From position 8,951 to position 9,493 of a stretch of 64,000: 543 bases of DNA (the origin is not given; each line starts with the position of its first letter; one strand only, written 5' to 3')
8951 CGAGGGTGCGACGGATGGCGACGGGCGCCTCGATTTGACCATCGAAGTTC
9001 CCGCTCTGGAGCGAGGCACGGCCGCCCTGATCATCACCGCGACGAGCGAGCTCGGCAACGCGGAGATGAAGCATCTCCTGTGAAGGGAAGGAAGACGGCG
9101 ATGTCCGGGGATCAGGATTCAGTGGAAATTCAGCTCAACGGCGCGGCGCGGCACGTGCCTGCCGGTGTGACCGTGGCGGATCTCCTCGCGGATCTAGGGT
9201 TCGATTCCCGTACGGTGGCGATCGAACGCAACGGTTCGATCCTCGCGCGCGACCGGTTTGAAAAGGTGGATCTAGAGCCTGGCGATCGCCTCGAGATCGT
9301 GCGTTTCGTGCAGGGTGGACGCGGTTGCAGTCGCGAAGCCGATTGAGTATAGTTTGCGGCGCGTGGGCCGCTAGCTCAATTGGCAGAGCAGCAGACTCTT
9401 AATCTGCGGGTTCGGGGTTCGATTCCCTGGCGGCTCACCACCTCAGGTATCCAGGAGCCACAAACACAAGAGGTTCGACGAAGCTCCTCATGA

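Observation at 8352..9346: Two-gene operon: unknown 243-aa protein plus ThiS/MoaD-like ubiquitin-fold protein whose Gly-Gly is capped by an 8-residue tail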

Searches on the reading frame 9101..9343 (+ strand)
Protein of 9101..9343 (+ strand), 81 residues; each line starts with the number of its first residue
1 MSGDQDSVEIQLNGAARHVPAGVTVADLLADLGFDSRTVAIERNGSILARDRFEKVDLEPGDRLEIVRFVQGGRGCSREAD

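Call 4: search_protein_families(library=pfam, proteins=[window:9101-9343:+], max_evalue=1)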
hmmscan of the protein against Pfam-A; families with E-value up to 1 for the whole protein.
window:9101-9343:+ (81 aa): 7 families
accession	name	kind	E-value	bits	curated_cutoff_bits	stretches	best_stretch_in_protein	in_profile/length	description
PF02597.26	ThiS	-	3.3e-13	50.4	22.5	1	10-73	1-76/76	ThiS family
PF21965.2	SAMP2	-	0.018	15.8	27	1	18-68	16-61/63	Small archaeal modifier protein 2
PF13510.11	Fer2_4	-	0.046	14.2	22.8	1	6-39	2-35/82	2Fe-2S iron-sulfur cluster binding domain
PF03990.20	DUF348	-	0.075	13.2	24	1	8-34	1-28/41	G5-linked-Ubiquitin-like domain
PF03658.20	Ub-RnfH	-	0.18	12.6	23.7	1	18-68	19-72/83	RnfH family Ubiquitin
PF02261.22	Asp_decarbox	-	0.22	11.9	25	0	2-19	61-78/115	Aspartate decarboxylase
PF04014.23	MazE_antitoxin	-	0.24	11.8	24.7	1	54-68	18-32/48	Antidote-toxin recognition MazE, bacterial antitoxin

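Call 5: search_protein_families(library=ncbifam, proteins=[window:9101-9343:+], max_evalue=1)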
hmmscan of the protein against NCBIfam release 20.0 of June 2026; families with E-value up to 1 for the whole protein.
window:9101-9343:+ (81 aa): 5 families
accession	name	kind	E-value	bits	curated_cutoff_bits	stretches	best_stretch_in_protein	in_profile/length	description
TIGR01683.1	thiS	equivalog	1.7e-20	73.1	37.45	1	10-73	1-64/64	sulfur carrier protein ThiS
NF006231.0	PRK08364.1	equivalog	0.014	15.8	80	1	21-73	22-70/70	sulfur carrier protein ThiS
NF040962.1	near_HgcAB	equivalog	0.017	15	70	1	43-76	12-46/70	HgcAB-associated protein HgcC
NF041919.1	SAMP2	equivalog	0.082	13.4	70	1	15-73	20-66/66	ubiquitin-like small modifier protein SAMP2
NF004831.0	PRK06183.1-5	equivalog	0.12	10.7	546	1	12-59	13-55/568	bifunctional 3-(3-hydroxy-phenyl)propionate/3-hydroxycinnamic acid hydroxylase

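Call 11: find_homologous_proteins(query=window:9101-9343:+)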
Query window:9101-9343:+ (81 aa): 23 proteins with E <= 0.001 among 29 candidates.
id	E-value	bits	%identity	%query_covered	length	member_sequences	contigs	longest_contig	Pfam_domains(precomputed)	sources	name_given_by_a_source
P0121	9.2e-45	167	100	100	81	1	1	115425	PF02597.27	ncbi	-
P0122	3.8e-16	76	60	84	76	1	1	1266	PF02597.27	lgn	-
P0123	3.2e-15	74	56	89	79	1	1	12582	PF02597.27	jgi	jgi:sulfur carrier protein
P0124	1.3e-14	72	74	65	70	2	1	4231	PF02597.27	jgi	-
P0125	2.5e-14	71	57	85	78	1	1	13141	PF02597.27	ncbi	-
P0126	2.0e-13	68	59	69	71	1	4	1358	PF02597.27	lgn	-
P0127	2.3e-13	68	57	84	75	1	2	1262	PF02597.27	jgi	jgi:thiamine biosynthesis protein ThiS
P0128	2.4e-13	68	62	81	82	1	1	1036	PF02597.27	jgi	jgi:thiamine biosynthesis protein ThiS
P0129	5.6e-13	66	56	81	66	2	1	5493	PF02597.27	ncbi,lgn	-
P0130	1.4e-12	65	52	83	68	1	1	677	PF02597.27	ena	-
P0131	4.5e-12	64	54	84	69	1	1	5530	PF02597.27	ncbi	-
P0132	6.7e-12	63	55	79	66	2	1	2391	PF02597.27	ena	-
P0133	7.6e-12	63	59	81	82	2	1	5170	PF02597.27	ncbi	ncbi:MAG: sulfur carrier protein ThiS [Gemmatimonadaceae bacterium]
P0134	1.2e-11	62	54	84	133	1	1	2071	PF02597.27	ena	-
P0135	1.8e-11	62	56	84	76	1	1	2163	PF02597.27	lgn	-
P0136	3.1e-11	61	51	90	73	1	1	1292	PF02597.27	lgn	-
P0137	3.3e-10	58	56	84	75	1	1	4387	PF02597.27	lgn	-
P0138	4.7e-10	57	47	93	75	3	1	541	PF02597.27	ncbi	-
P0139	7.9e-10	56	53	81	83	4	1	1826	PF02597.27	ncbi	-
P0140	2.4e-9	55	46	83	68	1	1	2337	PF02597.27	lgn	-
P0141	4.3e-9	54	47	81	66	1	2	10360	PF02597.27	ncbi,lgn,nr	ncbi:MAG: sulfur carrier protein ThiS [Candidatus Dadabacteria bacterium]|nr:MAG: sulfur carrier pro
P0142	5.2e-9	54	49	84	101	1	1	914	PF02597.27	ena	-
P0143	2.7e-6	45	47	81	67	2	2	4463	PF02597.27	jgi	jgi:sulfur carrier protein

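Call 61: find_encoding_contigs(protein=P0133, flank=5000, max_places=2)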
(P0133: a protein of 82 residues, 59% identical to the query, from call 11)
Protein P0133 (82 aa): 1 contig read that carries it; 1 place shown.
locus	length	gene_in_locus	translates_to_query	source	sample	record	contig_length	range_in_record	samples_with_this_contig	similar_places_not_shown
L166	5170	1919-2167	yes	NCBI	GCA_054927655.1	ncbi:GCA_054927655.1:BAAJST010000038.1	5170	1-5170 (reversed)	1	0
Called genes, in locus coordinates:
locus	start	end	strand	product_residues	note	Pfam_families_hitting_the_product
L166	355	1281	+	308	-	PF00551:Formyl_trans_N, PF02911:Formyl_trans_C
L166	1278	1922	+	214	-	PF02581:TMP-TENI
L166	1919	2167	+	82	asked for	PF02597:ThiS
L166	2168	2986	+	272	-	PF05690:ThiG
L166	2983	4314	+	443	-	PF01029:NusB, PF22458:RsmF-B_ferredox, PF01189:Methyltr_RsmB-F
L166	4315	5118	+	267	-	PF03793:PASTA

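Call 62: find_encoding_contigs(protein=P0141, flank=6000, max_places=2)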
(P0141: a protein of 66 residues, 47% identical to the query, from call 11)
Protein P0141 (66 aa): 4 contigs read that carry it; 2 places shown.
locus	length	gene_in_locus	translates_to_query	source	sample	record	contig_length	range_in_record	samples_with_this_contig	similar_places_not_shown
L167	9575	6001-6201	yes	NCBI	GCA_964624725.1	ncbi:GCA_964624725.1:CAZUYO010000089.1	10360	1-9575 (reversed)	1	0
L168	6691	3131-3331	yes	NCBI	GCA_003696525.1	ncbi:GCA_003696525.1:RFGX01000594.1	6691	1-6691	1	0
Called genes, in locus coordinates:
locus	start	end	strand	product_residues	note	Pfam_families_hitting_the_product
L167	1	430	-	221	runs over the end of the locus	PF00075:RNase_H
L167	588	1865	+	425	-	PF00515:TPR_1 (faint), PF07719:TPR_2 (faint), PF07721:TPR_4 (faint), PF13431:TPR_17 (faint), PF14559:TPR_19, PF13428:TPR_14 (weak), PF13432:TPR_16 (weak), PF14559:TPR_19, +6 more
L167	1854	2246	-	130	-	PF00581:Rhodanese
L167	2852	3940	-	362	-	PF00578:AhpC-TSA, PF08534:Redoxin, PF13905:Thioredoxin_8 (weak), PF00515:TPR_1 (faint), PF07719:TPR_2 (faint), PF13181:TPR_8 (faint), PF13414:TPR_11 (faint), PF14559:TPR_19 (weak)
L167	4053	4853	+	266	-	PF05690:ThiG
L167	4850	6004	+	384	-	PF04055:Radical_SAM, PF06968:BATS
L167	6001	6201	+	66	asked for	PF02597:ThiS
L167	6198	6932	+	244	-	PF01209:Ubie_methyltran, PF13489:Methyltransf_23, PF13847:Methyltransf_31, PF08241:Methyltransf_11, PF08242:Methyltransf_12, PF13649:Methyltransf_25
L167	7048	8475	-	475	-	PF00072:Response_reg, PF00158:Sigma54_activat, PF14532:Sigma54_activ_2, PF07728:AAA_5 (weak), PF25601:AAA_lid_14, PF02954:HTH_8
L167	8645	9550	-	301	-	PF00586:AIRS, PF02769:AIRS_C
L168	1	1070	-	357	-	PF00578:AhpC-TSA, PF08534:Redoxin, PF13905:Thioredoxin_8 (weak), PF13432:TPR_16 (faint), PF00515:TPR_1 (faint), PF07719:TPR_2 (faint), PF13181:TPR_8 (faint), PF14559:TPR_19 (weak), +1 more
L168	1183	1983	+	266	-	PF05690:ThiG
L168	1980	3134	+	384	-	PF04055:Radical_SAM, PF06968:BATS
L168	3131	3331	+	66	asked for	PF02597:ThiS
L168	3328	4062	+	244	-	PF01209:Ubie_methyltran, PF13489:Methyltransf_23, PF13847:Methyltransf_31, PF08241:Methyltransf_11, PF08242:Methyltransf_12, PF13649:Methyltransf_25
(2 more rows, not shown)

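Call 63: find_encoding_contigs(protein=P0125, flank=8000, max_places=2)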
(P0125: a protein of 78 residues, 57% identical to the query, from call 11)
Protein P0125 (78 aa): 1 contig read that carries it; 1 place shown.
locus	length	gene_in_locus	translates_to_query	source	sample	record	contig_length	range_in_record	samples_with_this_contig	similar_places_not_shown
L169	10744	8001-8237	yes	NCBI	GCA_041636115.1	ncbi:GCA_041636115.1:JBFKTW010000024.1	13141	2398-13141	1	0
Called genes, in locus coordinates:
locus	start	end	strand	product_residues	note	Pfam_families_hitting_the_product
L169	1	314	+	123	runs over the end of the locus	PF02410:RsfS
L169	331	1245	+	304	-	PF00158:Sigma54_activat, PF14532:Sigma54_activ_2, PF07728:AAA_5, PF25601:AAA_lid_14, PF02954:HTH_8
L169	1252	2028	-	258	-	PF00378:ECH_1, PF16113:ECH_2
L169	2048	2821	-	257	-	PF00378:ECH_1, PF16113:ECH_2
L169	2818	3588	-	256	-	PF07722:Peptidase_C26, PF00117:GATase (weak)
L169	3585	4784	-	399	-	PF00108:Thiolase_N, PF00109:ketoacyl-synt, PF02803:Thiolase_C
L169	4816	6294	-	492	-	PF00171:Aldedh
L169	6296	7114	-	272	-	PF00378:ECH_1, PF16113:ECH_2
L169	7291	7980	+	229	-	-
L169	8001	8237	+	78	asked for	PF02597:ThiS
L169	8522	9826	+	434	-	PF05697:Trigger_N, PF05698:Trigger_C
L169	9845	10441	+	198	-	PF00574:CLP_protease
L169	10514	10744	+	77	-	?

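Call 70: search_solved_structures(query=window:9101-9343:+, max_evalue=0.01, show_alignments=2)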
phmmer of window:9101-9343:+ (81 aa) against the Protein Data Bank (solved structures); distinct sequences matched with E-value up to 0.01: 2.
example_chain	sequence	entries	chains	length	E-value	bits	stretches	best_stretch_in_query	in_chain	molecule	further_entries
1tyg_B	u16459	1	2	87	3.8e-07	33.5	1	10-73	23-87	yjbS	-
2k5p_A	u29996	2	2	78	0.00036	24.1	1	22-74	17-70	thiamine-biosynthesis protein | Thiamine-biosynthesis protein ThiS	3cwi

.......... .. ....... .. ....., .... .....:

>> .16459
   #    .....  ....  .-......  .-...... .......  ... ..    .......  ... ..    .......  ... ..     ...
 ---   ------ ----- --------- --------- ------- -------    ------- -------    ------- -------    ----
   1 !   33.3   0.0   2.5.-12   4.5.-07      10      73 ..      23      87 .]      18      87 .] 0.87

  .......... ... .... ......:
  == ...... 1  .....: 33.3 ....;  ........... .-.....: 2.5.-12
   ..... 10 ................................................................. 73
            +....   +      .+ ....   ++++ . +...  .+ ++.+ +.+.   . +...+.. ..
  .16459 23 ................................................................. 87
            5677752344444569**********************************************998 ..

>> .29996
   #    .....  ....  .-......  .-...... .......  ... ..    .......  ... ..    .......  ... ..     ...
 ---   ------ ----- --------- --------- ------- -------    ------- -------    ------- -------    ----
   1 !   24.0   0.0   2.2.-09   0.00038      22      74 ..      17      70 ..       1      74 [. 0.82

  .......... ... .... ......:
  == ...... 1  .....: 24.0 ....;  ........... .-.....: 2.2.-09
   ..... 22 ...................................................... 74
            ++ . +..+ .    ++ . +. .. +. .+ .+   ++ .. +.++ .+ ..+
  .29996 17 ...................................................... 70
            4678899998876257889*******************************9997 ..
